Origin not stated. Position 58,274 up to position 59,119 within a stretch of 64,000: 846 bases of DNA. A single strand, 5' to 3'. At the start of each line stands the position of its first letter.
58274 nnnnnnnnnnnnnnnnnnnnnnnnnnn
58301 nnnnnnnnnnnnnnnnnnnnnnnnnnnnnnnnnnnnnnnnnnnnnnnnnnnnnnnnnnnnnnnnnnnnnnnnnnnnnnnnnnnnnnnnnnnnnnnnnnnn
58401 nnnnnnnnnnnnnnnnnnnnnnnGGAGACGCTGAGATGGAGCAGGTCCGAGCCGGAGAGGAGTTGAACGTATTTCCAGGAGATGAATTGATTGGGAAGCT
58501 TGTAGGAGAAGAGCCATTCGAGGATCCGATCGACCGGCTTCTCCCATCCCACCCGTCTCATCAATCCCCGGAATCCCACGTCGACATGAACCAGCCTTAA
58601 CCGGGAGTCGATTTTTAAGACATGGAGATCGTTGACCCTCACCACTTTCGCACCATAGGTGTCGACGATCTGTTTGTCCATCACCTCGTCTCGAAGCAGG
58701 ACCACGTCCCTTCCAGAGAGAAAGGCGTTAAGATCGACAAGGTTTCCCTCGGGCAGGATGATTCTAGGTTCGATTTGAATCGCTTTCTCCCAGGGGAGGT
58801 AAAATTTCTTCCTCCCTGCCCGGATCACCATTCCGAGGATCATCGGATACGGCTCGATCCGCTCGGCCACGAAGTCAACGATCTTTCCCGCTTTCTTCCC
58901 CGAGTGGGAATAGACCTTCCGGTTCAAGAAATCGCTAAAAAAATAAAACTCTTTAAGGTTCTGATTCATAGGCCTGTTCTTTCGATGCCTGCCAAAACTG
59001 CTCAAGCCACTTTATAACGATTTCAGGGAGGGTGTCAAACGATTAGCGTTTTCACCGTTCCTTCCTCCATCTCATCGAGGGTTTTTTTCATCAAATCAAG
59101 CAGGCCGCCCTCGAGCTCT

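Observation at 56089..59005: NRAMP transporter preceded by a soluble MgtE-N/CBS sensor protein lacking any channel domain, with a 375-nt hairpin-rich leader between them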

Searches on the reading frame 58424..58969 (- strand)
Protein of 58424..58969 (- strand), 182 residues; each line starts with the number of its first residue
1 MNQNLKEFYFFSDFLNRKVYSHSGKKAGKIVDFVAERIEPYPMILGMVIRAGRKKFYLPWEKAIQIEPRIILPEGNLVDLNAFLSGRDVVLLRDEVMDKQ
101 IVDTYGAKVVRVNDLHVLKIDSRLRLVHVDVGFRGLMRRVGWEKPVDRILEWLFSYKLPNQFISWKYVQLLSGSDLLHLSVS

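Call 57: predict_structure(alignment_id=A3)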
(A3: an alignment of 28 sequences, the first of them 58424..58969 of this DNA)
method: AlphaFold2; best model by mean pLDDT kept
length: 182 residues; sequences in the alignment: 28
mean_pLDDT: 90.7   pTM: 0.85
mean pLDDT of the five models: 90.7, 87.9, 87.7, 87.6, 87.5
residues with pLDDT >= 90: 133; 70-90: 43; 50-70: 4; < 50: 2
segments of 3 or more residues with pLDDT < 50: none
pLDDT, mean of each block of 10 residues (from residue 1): 70 95 93 93 96 95 82 86 92 95 86 96 95 95 95 95 94 82 74
secondary structure, 60 per line:
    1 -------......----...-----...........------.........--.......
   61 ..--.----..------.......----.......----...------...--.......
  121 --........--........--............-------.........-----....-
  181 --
elements in order: E8-10 E18-20 E26-36 E43-51 E54-59 H80-84 E89-91 H92-95 E100-102 E109-111 E114-120 E123-130 H133-140 H143-154 E162-164 E168-170 E176-179
